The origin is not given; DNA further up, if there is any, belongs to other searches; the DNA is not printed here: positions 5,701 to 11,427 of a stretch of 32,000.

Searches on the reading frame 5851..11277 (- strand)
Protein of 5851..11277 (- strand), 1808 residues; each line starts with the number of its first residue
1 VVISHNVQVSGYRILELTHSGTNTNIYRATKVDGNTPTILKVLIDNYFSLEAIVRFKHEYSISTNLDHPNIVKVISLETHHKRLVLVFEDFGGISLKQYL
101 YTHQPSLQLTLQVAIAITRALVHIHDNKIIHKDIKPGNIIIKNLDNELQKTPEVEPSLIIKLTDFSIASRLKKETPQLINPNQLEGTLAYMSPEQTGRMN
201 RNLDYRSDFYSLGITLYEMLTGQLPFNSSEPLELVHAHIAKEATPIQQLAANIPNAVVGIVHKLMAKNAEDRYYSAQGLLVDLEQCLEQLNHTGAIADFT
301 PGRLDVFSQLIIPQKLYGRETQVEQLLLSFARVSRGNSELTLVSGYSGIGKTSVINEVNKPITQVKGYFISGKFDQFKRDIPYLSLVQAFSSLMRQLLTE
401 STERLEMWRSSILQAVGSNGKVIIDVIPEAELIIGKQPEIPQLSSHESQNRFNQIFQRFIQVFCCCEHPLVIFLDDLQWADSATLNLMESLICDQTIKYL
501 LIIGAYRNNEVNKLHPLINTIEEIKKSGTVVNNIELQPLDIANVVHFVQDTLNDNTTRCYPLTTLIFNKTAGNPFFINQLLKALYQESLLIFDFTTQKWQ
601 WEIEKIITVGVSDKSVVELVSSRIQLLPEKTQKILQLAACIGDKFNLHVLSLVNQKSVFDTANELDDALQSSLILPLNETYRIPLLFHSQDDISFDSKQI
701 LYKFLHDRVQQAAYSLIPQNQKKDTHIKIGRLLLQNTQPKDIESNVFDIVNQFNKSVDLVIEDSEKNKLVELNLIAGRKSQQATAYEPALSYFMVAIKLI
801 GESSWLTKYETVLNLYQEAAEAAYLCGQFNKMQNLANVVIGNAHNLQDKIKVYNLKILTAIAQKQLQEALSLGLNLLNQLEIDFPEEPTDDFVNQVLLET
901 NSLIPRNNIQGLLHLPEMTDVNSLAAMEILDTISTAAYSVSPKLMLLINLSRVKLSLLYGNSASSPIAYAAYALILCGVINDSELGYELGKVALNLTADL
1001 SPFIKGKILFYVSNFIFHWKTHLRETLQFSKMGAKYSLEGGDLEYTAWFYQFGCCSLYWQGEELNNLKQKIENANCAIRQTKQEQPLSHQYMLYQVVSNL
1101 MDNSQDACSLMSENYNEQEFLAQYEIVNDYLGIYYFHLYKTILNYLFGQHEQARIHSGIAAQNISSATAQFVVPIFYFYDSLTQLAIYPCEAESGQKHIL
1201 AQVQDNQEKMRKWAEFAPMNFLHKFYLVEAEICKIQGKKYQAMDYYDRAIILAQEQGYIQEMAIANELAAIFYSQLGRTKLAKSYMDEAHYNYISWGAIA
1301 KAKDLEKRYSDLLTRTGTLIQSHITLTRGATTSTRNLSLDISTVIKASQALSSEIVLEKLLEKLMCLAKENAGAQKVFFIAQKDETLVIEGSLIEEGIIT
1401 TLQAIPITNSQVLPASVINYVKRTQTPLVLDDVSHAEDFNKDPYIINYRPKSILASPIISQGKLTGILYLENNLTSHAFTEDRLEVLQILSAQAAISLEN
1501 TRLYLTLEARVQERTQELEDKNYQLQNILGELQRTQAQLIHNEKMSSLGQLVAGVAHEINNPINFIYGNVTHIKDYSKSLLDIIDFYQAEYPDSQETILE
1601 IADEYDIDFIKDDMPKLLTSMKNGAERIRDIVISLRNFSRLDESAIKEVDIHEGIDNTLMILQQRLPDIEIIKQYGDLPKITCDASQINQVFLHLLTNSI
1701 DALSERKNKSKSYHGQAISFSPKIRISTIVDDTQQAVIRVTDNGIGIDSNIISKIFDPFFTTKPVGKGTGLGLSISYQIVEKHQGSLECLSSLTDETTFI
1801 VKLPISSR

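Call 78: search_protein_families(library=pfam, proteins=[window:5851-11277:-], max_evalue=0.00001)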
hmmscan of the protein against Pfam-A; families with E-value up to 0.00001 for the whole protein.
window:5851-11277:- (1808 aa): 7 families
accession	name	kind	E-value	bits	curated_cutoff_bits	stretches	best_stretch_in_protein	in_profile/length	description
PF13191.12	AAA_16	-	4e-41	141.7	32.6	1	315-503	1-167/167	AAA ATPase domain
PF00069.31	Pkinase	-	1.1e-37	130.3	31.7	1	20-275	9-254/263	Protein kinase domain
PF07714.23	PK_Tyr_Ser-Thr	-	2.5e-28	99.5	23.1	1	20-272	9-248/258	Protein tyrosine and serine/threonine kinase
PF02518.31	HATPase_c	-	1.5e-23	83.8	26.4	1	1684-1805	2-109/111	Histidine kinase-, DNA gyrase B-, and HSP90-like ATPase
PF01590.32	GAF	-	7.1e-15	56.1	22.4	1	1357-1498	2-133/133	GAF domain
PF13185.12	GAF_2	-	9.2e-08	32.8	28.6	1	1411-1499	51-136/136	GAF domain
PF00512.31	HisKA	-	5e-07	30.1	26.9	0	1548-1643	2-65/66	His Kinase A (phospho-acceptor) domain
